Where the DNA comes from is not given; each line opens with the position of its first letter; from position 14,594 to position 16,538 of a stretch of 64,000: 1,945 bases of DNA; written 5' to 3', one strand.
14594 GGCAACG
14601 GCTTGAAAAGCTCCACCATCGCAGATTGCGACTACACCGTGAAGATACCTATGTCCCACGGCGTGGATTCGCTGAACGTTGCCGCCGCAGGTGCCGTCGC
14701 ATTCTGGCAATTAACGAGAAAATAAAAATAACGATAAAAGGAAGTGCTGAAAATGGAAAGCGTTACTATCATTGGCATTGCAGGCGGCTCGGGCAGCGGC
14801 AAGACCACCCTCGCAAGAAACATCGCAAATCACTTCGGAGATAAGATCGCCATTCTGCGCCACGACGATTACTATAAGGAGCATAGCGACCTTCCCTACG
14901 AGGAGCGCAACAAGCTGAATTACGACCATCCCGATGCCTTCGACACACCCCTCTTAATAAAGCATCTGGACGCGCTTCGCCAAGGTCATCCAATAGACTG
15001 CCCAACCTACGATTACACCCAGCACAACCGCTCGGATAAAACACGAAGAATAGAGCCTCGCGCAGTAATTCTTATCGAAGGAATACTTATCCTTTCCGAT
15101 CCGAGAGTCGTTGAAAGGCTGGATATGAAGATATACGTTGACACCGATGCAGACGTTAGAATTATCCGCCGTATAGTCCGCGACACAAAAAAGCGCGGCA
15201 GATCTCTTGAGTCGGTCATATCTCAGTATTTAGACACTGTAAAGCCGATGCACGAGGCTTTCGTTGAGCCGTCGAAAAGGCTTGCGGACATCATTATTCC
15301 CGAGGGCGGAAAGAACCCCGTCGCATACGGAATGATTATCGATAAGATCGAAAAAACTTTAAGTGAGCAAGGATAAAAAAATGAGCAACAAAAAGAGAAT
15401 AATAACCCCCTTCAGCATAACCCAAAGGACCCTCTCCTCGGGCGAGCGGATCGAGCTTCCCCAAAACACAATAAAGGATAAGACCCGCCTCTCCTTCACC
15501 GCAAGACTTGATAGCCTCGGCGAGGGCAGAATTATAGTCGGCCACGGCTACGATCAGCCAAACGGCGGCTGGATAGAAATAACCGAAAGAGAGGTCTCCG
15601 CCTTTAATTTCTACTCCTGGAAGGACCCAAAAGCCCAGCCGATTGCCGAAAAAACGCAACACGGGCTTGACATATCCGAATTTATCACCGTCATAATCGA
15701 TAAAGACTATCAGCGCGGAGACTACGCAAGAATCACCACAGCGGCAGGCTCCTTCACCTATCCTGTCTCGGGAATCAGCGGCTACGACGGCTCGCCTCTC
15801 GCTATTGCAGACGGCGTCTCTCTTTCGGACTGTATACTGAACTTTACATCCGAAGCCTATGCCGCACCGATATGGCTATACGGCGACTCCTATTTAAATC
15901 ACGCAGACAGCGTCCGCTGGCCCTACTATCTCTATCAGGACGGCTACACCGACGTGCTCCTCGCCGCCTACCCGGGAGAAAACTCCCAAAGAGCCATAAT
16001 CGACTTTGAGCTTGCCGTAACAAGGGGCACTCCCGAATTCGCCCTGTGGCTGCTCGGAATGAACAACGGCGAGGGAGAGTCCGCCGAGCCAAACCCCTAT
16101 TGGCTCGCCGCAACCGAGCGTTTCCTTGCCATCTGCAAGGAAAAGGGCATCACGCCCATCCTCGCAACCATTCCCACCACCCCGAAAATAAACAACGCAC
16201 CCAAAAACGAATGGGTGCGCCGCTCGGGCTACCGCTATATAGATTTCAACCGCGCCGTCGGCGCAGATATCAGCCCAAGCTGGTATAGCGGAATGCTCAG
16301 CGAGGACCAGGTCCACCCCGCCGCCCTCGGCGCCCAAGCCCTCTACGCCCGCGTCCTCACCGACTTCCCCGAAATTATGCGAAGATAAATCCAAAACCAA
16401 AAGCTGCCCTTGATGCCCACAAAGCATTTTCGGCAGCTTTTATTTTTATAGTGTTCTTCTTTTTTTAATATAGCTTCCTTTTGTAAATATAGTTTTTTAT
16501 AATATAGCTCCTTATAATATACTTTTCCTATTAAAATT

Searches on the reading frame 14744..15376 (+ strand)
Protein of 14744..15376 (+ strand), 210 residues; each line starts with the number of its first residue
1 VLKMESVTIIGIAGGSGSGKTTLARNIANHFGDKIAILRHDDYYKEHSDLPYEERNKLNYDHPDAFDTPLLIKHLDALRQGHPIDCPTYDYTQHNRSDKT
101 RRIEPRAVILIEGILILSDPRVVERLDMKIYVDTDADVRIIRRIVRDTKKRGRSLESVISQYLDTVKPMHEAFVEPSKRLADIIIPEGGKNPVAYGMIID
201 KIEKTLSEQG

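Call 26: find_encoding_contigs(protein=window:14744-15376:+, flank=10000, max_places=10)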
Protein window:14744-15376:+ (210 aa): no gene with exactly this product is on record in the collection.

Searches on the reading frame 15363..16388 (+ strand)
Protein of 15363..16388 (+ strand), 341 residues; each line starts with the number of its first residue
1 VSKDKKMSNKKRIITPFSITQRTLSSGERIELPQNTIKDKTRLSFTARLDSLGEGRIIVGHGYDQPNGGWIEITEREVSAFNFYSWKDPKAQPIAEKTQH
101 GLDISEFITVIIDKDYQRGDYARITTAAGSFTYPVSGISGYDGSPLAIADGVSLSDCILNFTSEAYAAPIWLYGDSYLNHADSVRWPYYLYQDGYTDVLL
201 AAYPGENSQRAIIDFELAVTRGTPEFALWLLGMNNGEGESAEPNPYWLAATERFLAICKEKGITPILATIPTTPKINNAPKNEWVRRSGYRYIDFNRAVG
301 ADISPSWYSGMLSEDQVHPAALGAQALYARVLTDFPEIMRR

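Call 23: find_encoding_contigs(protein=window:15363-16388:+, flank=10000, max_places=10)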
Protein window:15363-16388:+ (341 aa): no gene with exactly this product is on record in the collection.
